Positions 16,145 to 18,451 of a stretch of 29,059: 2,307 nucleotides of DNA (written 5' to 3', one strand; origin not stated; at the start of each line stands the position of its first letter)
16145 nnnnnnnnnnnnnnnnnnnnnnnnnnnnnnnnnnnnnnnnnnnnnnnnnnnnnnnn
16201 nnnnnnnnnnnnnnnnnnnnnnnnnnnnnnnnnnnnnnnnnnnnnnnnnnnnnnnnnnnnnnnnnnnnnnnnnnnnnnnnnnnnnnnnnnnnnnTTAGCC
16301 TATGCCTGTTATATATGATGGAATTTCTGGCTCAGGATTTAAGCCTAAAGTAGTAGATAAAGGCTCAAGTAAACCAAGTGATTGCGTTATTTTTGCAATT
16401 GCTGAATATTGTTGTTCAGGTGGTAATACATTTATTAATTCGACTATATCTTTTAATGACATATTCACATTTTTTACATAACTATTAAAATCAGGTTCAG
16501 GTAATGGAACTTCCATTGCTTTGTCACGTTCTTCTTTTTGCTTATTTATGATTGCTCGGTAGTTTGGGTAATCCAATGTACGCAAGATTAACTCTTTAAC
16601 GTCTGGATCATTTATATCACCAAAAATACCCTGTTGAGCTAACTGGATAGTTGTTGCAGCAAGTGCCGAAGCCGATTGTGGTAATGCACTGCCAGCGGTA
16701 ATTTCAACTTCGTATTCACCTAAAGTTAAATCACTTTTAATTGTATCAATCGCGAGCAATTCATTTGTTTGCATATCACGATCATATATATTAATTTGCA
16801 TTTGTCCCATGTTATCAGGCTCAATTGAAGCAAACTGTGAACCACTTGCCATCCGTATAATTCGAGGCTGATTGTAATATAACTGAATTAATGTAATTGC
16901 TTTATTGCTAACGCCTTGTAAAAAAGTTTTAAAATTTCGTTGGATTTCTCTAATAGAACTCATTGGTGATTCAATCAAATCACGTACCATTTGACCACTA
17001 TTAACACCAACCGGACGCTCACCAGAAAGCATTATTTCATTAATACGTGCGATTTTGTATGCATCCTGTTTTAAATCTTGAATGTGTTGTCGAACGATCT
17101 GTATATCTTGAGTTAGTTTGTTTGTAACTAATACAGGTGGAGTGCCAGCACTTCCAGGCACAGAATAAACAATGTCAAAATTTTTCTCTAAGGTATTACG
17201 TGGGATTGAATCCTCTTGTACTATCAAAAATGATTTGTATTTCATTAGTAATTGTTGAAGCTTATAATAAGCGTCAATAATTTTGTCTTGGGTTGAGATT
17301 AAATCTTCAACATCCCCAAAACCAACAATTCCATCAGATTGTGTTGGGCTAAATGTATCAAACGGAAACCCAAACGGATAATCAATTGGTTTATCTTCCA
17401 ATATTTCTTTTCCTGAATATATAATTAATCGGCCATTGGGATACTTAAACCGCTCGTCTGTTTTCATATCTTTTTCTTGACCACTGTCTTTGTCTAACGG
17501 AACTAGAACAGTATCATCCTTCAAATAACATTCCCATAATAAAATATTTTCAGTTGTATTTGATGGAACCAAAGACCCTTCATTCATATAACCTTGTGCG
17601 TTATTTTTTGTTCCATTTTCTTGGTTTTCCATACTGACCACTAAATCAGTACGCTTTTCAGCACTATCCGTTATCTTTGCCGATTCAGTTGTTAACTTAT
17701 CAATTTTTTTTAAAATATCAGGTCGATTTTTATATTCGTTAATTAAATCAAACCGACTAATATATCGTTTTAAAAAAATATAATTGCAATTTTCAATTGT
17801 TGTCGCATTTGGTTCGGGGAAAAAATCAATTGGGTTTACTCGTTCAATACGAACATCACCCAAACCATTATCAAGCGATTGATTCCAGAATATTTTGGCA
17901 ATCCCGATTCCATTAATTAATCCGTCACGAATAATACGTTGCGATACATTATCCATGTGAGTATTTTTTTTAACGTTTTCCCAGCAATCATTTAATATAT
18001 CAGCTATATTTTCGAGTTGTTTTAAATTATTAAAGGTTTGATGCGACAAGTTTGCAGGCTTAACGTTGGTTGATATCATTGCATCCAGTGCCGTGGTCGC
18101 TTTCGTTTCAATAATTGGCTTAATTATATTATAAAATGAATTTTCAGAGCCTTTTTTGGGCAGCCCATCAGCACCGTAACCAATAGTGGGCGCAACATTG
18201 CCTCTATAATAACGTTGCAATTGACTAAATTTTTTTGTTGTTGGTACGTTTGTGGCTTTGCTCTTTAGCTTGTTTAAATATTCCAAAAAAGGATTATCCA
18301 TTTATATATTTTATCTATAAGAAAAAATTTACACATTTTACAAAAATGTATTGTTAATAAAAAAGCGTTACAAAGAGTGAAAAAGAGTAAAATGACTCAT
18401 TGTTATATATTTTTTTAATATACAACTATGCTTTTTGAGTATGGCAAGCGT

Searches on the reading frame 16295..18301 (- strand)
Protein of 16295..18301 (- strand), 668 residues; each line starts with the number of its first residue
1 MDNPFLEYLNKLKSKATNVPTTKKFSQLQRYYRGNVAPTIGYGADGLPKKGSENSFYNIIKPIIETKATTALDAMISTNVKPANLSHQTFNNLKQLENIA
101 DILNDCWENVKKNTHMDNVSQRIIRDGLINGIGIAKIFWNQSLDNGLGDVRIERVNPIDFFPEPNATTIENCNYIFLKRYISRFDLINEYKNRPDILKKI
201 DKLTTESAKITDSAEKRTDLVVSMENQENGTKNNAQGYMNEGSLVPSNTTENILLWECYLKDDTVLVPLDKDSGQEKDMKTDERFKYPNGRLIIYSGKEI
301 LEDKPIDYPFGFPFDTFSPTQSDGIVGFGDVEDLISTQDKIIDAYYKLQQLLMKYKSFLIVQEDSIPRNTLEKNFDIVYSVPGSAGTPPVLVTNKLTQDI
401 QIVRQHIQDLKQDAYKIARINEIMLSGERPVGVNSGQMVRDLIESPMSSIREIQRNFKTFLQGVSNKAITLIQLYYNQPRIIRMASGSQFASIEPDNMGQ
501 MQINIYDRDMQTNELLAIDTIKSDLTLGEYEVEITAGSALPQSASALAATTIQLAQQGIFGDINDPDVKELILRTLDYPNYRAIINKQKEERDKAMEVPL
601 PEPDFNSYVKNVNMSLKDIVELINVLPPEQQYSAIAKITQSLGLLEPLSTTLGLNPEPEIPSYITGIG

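Call 5: search_protein_families(library=pfam, proteins=[window:16295-18301:-], max_evalue=0.01)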
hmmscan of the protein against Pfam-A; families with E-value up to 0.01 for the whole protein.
window:16295-18301:- (668 aa): 3 families
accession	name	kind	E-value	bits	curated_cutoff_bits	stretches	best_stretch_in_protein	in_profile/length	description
PF16510.12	P22_portal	-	6.8e-23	81.5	26.1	1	51-591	42-546/594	Phage P22-like portal protein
PF23899.1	SU10_portal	-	5.5e-09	35.5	30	1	149-263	190-284/593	Phage SU10 portal protein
PF12205.13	GIT1_C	-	0.0048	17.6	25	0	69-124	38-92/110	G protein-coupled receptor kinase-interacting protein 1 C term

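Call 7: find_related_loci(query=window:16295-18301:-, collection=viral_contigs, flank=10000)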
Query window:16295-18301:- (668 aa) in viral_contigs; peptide patterns used: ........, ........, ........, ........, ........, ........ (x = any residue, [..] = any of these).
25 stretches matched a pattern; 12 encode a relative of the query (tblastn E <= 1e-3); 12 distinct loci.
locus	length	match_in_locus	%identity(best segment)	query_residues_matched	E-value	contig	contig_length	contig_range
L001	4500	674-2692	87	1-668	0e+0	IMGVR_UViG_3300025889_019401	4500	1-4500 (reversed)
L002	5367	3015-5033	87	1-668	0e+0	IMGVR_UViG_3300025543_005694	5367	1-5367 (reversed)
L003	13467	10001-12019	87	1-668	0e+0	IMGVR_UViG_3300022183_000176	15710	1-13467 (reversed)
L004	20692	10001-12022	86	1-668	0e+0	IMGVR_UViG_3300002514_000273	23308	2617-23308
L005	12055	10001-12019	87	1-668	0e+0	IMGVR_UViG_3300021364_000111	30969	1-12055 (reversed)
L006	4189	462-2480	84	1-668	0e+0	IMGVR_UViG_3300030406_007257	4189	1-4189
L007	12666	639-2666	83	1-668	0e+0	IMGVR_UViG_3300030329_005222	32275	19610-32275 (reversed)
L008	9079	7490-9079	88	1-530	0e+0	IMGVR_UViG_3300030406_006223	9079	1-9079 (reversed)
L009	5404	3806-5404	86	1-534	0e+0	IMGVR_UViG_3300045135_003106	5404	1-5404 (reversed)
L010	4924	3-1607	88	140-668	0e+0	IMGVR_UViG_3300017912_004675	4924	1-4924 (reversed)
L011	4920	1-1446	87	192-668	0e+0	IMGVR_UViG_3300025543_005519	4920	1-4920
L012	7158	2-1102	85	307-668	0e+0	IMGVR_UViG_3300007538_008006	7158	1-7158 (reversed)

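Call 8: search_dna_similar(query=window:16295-18301:-, collection=phages, mode=protein, max_rows=30)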
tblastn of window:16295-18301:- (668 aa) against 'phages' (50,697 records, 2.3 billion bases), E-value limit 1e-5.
No match.

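Call 16: search_protein_families(library=phrogs, proteins=[window:16295-18301:-], max_evalue=0.001)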
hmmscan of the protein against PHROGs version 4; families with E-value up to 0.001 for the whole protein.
window:16295-18301:- (668 aa): 3 families
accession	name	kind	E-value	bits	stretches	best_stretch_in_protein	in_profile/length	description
phrog_156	-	head and packaging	2.2e-37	129.8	1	25-588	33-560/681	portal protein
phrog_533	-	head and packaging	7.8e-05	22.4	1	23-179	33-167/495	portal protein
phrog_1216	-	head and packaging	0.00077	19.1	0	149-226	211-283/714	portal protein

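Call 18: find_related_loci(query=window:16295-18301:-, collection=metagenome_contigs, flank=6000)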
Query window:16295-18301:- (668 aa) in metagenome_contigs; peptide patterns used: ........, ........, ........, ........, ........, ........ (x = any residue, [..] = any of these).
211 stretches matched a pattern; 13 encode a relative of the query (tblastn E <= 1e-3); 12 distinct loci.
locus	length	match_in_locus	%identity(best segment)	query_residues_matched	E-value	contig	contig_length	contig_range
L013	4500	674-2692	87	1-668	0e+0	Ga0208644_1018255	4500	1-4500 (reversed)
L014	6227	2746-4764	87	1-668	0e+0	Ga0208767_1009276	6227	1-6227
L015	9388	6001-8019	87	1-668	0e+0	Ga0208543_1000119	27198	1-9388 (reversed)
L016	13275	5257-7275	85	1-668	0e+0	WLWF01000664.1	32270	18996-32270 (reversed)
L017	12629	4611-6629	85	1-668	0e+0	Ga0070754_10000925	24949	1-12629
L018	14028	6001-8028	83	1-668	0e+0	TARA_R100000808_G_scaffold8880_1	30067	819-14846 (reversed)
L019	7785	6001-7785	89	1-595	0e+0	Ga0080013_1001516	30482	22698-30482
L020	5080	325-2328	72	1-667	0e+0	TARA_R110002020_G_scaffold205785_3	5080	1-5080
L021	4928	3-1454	87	190-668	0e+0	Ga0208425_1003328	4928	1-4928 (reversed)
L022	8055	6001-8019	87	1-668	0e+0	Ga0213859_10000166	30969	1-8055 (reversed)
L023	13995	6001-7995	82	1-664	0e+0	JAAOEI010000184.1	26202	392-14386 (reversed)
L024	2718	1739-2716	87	1-326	0e+0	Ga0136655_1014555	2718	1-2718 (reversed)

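Call 27: find_homologous_proteins(query=window:16295-18301:-, max_evalue=0.00001)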
Query window:16295-18301:- (668 aa): 130 proteins with E <= 0.00001 among 8000 candidates; the best 120 are listed.
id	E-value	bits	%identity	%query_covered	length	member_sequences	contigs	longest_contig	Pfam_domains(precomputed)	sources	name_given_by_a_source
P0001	0.0e+0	1491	100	100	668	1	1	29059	PF23899.2,PF16510.13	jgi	-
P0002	0.0e+0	1343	88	100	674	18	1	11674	PF23899.2,PF16510.13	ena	-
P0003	0.0e+0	1334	87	100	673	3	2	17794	PF23899.2,PF16510.13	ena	-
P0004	0.0e+0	1328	87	100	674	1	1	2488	PF23899.2,PF16510.13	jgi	-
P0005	0.0e+0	1326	87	100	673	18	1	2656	PF23899.2,PF16510.13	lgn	-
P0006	0.0e+0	1325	86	100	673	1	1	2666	PF23899.2,PF16510.13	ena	-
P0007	0.0e+0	1320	87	100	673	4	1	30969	PF23899.2,PF16510.13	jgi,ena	-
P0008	0.0e+0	1293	85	100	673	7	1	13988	PF23899.2,PF16510.13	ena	-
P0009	0.0e+0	1283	84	100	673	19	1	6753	PF23899.2,PF16510.13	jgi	jgi:hypothetical protein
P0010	0.0e+0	1259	82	99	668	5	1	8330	PF23899.2,PF16510.13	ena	-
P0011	0.0e+0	1084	72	100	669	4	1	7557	PF23899.2,PF16510.13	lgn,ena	-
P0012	0.0e+0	1039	70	100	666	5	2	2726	PF23899.2,PF16510.13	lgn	-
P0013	0.0e+0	1030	71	96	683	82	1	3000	PF23899.2,PF16510.13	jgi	-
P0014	0.0e+0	1024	69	100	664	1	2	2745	PF23899.2,PF16510.13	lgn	-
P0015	0.0e+0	1022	69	100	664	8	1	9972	PF23899.2,PF16510.13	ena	-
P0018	5.0e-298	1008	69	100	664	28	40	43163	PF23899.2,PF16510.13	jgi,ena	jgi:hypothetical protein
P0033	1.2e-215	736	53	96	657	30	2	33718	PF23899.2,PF16510.13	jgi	jgi:hypothetical protein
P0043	2.2e-200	685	48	96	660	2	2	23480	PF05133.20,PF23899.2,PF16510.13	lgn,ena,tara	tara:strand:+ start:3224 stop:5206 length:1983 start_codon:yes stop_codon:yes gene_type:complete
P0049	2.3e-129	451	38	99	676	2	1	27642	PF23899.2,PF16510.13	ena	-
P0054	4.9e-123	430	41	93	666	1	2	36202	PF23899.2,PF16510.13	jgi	jgi:hypothetical protein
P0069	3.3e-99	351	34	92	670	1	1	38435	PF16510.13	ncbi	-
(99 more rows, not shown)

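Call 28: find_encoding_contigs(protein=P0018, flank=10000, max_places=1)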
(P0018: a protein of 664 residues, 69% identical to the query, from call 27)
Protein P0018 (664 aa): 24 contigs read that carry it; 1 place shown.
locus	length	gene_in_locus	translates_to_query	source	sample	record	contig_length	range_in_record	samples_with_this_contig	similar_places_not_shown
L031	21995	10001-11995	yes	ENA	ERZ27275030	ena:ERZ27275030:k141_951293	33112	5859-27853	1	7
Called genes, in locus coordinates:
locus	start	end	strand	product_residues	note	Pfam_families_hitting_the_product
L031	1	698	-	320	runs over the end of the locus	-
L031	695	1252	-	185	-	-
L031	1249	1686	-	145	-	-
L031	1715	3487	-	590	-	-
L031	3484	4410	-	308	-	-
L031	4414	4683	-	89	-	-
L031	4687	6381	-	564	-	-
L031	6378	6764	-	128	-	-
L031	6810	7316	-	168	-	-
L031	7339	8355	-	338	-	-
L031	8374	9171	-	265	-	-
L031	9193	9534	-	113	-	-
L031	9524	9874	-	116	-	-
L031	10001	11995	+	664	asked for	PF16510:P22_portal, PF23899:SU10_portal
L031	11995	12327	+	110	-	-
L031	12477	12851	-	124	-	PF10908:Tlde1_dom (weak)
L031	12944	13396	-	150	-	-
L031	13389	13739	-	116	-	PF00565:SNase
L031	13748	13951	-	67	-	-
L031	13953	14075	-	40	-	-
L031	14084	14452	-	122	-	PF09723:Zn_ribbon_8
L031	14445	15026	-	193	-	-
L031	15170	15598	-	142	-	PF13475:DUF4116 (faint)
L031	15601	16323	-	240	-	-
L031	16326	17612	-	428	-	PF04466:Terminase_3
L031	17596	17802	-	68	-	-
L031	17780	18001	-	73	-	-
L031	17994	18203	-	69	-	-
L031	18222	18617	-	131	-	-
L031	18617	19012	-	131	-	-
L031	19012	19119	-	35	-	-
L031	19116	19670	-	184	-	PF02195:ParB_N (weak)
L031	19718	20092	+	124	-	PF13599:Pentapeptide_4 (weak), PF00805:Pentapeptide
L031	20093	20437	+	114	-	-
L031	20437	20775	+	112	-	-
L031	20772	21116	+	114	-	-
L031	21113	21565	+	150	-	-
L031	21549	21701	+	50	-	-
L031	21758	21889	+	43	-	-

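Call 29: find_encoding_contigs(protein=P0033, flank=10000, max_places=1)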
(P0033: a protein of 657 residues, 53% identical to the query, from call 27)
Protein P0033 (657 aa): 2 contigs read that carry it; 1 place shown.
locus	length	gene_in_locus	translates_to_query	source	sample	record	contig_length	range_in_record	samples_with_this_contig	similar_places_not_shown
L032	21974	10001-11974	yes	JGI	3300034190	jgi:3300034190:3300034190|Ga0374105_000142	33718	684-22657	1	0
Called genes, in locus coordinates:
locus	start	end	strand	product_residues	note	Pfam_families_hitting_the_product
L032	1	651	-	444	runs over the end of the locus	?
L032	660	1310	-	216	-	-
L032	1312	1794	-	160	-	-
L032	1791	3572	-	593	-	-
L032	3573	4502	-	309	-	-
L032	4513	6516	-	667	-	-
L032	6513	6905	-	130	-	-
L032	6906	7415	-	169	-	-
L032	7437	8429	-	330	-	-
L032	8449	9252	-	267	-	-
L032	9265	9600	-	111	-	-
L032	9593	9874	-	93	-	-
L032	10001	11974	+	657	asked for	PF16510:P22_portal, PF23899:SU10_portal (faint)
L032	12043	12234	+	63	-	-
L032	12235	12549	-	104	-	-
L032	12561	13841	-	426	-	-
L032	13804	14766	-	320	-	-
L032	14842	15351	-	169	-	-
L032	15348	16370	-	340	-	PF05063:MT-A70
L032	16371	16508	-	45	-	-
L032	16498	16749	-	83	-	-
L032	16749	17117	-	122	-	-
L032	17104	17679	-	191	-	-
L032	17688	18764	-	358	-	PF17288:Terminase_3C (faint)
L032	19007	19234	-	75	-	-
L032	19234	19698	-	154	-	-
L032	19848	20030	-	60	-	-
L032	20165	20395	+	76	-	PF04025:RemA-like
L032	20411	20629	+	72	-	-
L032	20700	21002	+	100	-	-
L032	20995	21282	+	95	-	-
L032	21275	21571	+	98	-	-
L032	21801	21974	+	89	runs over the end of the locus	-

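Call 30: find_encoding_contigs(protein=P0054, flank=10000, max_places=1)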
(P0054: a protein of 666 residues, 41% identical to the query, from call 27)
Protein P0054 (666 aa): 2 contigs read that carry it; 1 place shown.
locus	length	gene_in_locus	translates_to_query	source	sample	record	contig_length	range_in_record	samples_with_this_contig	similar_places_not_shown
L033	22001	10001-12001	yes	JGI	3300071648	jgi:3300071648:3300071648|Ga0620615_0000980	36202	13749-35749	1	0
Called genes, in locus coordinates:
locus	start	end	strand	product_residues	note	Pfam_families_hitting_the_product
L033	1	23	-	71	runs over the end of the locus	-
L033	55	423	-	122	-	PF08774:VRR_NUC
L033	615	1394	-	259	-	PF04404:ERF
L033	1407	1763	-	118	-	-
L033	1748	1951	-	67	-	-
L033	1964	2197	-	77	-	-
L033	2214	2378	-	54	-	-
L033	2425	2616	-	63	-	-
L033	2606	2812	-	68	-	PF01807:Zn_ribbon_DnaG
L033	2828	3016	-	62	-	-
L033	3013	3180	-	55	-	-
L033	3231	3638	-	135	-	-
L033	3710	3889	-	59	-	-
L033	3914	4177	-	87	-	-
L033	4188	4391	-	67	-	-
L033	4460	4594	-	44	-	-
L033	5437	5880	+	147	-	-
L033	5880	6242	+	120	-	PF03592:Terminase_2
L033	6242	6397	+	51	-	-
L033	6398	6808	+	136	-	-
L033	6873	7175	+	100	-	-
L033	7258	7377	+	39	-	-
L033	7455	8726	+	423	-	PF03237:Terminase_6N (weak)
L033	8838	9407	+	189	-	-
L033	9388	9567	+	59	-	-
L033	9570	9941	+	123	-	PF09723:Zn_ribbon_8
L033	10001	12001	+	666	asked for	PF16510:P22_portal, PF23899:SU10_portal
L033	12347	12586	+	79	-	-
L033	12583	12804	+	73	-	-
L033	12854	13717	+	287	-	-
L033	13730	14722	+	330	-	-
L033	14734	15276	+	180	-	-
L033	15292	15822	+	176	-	-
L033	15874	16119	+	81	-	-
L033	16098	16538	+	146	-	-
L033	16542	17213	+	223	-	-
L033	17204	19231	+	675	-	-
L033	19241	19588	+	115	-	-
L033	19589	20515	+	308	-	-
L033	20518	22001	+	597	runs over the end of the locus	-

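Call 32: find_encoding_contigs(protein=P0043, flank=10000, max_places=1)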
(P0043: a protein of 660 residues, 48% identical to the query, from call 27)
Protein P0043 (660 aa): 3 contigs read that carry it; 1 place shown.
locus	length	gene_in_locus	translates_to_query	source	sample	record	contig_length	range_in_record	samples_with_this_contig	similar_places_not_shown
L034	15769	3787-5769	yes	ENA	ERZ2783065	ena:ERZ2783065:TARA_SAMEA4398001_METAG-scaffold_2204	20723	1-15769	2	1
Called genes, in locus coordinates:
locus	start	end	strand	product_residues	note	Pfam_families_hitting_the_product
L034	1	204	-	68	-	?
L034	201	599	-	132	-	-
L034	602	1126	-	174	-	-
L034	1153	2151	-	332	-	-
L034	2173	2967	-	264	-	-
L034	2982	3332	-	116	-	-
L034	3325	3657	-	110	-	-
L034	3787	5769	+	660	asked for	PF05133:SPP1_portal (weak), PF16510:P22_portal, PF23899:SU10_portal (faint)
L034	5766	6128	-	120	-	-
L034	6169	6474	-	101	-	-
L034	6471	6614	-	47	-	-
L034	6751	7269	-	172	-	-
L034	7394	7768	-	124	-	-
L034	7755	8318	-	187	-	-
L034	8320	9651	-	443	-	PF03237:Terminase_6N, PF04466:Terminase_3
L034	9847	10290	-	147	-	-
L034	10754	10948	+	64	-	-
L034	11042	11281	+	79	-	PF12957:DUF3846 (weak)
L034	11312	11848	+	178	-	-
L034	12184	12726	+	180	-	-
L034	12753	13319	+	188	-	-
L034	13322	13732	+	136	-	-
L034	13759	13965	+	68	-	-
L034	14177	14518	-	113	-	-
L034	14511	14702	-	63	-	-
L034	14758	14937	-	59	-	-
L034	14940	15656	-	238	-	PF04480:DUF559 (weak), PF18909:dGTP_diPhyd_N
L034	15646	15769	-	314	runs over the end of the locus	-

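Call 33: find_encoding_contigs(protein=P0049, flank=10000, max_places=1)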
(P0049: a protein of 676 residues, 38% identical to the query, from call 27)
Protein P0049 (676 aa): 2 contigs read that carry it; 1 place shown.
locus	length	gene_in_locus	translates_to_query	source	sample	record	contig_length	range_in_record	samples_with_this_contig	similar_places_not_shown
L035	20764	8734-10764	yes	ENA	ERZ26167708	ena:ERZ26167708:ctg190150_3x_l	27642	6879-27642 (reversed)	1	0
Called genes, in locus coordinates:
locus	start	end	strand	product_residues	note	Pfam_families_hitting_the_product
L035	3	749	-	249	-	?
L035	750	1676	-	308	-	-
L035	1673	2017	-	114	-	-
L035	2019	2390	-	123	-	-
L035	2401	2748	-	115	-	-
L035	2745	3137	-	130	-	-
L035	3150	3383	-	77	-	-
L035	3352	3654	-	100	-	-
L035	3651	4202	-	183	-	-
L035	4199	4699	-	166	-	-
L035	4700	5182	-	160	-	-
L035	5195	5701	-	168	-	-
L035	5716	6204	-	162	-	-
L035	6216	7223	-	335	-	-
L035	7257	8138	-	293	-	-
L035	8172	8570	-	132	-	-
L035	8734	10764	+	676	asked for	PF16510:P22_portal, PF23899:SU10_portal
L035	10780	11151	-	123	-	PF09723:Zn_ribbon_8 (weak)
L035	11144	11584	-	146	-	PF13412:HTH_24 (faint)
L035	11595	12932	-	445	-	PF04466:Terminase_3, PF03237:Terminase_6N (faint), PF17289:Terminase_6C (faint), PF17288:Terminase_3C (weak)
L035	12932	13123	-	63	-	-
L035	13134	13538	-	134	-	-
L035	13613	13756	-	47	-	-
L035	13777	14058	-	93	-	-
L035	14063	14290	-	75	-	-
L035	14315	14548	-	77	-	-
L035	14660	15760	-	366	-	PF01842:ACT (weak)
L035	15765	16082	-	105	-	-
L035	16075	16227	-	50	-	-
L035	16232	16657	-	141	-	-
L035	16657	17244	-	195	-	-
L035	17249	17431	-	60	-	-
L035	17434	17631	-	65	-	-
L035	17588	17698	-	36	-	-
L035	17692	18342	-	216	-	PF01409:tRNA-synt_2d, PF00152:tRNA-synt_2 (faint), PF00587:tRNA-synt_2b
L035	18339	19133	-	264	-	-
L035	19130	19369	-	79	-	-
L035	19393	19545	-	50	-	-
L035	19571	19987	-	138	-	PF08774:VRR_NUC (weak)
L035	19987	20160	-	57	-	-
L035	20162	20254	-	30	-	-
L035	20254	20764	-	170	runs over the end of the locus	-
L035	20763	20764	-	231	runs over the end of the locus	PF13730:HTH_36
